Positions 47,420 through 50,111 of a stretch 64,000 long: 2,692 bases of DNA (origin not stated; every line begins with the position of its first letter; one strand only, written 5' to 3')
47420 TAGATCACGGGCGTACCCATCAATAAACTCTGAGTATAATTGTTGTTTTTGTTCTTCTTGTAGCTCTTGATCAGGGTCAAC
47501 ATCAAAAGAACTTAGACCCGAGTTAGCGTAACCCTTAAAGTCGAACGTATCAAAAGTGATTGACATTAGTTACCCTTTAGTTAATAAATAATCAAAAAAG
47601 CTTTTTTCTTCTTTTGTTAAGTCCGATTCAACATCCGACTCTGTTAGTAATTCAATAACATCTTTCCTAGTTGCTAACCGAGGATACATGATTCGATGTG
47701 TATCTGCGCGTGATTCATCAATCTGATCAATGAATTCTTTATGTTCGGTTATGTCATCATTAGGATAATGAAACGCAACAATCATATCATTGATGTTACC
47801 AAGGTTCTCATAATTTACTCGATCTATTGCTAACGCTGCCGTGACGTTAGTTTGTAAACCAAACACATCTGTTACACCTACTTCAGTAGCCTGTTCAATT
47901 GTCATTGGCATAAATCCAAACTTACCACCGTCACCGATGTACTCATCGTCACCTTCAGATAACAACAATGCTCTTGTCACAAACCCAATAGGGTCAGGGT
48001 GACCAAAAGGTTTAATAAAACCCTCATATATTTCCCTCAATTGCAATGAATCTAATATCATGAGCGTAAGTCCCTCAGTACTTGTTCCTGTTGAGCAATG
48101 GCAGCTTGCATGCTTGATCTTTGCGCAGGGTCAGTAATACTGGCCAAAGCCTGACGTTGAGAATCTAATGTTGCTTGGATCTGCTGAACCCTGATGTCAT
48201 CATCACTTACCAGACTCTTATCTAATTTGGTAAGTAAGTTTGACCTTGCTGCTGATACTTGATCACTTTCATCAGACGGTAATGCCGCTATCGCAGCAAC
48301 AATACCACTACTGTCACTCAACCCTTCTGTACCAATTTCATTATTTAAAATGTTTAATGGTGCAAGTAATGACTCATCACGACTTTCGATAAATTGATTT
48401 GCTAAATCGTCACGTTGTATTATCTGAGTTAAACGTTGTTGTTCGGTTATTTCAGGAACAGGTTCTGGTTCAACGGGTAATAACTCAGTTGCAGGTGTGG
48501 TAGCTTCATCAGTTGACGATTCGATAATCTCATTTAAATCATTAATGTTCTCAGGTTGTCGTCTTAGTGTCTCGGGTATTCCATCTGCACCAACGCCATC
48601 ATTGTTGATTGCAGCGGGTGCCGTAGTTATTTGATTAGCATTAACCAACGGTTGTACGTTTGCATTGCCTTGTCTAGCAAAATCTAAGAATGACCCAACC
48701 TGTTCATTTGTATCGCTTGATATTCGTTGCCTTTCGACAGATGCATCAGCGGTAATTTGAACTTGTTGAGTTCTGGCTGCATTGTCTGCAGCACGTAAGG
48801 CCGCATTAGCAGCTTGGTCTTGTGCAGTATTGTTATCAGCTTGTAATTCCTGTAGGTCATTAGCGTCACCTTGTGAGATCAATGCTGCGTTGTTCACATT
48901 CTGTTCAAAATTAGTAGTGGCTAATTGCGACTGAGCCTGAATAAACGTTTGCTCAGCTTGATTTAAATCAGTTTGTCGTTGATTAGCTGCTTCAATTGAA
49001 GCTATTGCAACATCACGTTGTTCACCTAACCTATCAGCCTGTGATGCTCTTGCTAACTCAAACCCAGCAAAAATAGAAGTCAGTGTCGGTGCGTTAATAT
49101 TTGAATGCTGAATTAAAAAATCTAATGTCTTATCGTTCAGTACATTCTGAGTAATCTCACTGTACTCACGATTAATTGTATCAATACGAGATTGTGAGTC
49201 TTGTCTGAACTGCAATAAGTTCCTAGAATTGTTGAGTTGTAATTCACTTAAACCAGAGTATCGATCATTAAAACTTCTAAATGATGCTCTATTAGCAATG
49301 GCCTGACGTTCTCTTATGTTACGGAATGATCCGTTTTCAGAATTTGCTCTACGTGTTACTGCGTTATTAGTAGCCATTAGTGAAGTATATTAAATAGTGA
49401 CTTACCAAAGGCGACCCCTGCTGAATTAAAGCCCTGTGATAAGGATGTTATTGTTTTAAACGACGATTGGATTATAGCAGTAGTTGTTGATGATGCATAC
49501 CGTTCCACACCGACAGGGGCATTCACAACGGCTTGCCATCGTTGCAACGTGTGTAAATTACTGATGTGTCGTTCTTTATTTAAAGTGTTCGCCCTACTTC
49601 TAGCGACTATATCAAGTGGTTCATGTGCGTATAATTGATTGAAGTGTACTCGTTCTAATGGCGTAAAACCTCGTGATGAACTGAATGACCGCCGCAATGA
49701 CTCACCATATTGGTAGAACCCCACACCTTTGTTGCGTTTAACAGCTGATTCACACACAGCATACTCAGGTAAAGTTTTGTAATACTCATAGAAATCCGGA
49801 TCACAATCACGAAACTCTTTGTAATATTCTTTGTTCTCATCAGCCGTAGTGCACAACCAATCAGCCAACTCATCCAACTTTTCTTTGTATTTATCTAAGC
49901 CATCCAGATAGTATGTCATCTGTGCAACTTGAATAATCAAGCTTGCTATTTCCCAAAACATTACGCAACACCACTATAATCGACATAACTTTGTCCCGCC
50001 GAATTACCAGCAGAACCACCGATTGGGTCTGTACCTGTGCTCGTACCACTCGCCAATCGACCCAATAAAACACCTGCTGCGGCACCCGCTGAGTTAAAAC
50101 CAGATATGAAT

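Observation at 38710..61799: Cysteine-rich outer virion with cysteine-free ejected proteins: possible disulfide- or metal-crosslinked phage particle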

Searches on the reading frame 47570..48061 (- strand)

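Call 5: search_protein_families(library=phrogs, proteins=[window:47570-48061:-], max_evalue=0.01)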
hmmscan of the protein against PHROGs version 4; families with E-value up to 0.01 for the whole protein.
window:47570-48061:- (163 aa): 1 family
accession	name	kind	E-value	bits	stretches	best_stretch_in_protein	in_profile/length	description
phrog_13449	-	other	0.00025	21.6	1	35-104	33-102/269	transglycosylase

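Call 9: search_protein_families(library=pfam, proteins=[window:47570-48061:-], max_evalue=0.01)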
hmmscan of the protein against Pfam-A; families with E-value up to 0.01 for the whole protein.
window:47570-48061:- (163 aa): 0 families

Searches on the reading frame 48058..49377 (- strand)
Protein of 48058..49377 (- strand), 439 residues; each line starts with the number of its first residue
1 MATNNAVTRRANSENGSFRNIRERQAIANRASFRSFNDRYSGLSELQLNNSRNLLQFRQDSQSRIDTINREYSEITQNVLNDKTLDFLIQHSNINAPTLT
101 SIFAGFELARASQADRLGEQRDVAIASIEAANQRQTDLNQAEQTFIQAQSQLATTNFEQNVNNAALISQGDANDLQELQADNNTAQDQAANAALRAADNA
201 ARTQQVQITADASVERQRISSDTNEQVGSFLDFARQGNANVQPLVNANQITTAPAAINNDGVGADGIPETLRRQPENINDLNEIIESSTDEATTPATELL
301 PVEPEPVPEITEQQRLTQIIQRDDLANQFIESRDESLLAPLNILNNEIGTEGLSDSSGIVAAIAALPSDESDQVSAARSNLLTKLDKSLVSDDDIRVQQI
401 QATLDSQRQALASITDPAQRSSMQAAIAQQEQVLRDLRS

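Call 5: search_protein_families(library=phrogs, proteins=[window:48058-49377:-], max_evalue=0.01)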
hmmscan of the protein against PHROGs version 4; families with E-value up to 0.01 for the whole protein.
window:48058-49377:- (439 aa): 0 families

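Call 9: search_protein_families(library=pfam, proteins=[window:48058-49377:-], max_evalue=0.01)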
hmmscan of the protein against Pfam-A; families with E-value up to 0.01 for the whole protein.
window:48058-49377:- (439 aa): 0 families

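Call 53: search_solved_structures(query=window:48058-49377:-, max_evalue=1)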
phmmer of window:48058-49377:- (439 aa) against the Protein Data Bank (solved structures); distinct sequences matched with E-value up to 1: 3.
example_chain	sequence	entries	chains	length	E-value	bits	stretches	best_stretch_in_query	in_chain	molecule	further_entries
8g0k_A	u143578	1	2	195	0.9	11.8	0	383-422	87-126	Ntox15 domain-containing protein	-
6grk_A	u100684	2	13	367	0.91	11.8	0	349-416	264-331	AhlB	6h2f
8fzy_A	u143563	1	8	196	0.92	11.8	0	383-422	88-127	Ntox15 domain-containing protein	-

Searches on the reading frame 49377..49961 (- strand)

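Call 5: search_protein_families(library=phrogs, proteins=[window:49377-49961:-], max_evalue=0.01)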
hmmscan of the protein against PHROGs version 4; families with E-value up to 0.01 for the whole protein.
window:49377-49961:- (194 aa): 0 families

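Call 66: search_protein_families(library=pfam, proteins=[window:49377-49961:-], max_evalue=1)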
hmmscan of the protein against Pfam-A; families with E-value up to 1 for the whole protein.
window:49377-49961:- (194 aa): 1 family
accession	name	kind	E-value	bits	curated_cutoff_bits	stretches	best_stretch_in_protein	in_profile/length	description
PF15573.11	Imm47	-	0.15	11.9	27.2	1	22-64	139-177/258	Immunity protein 47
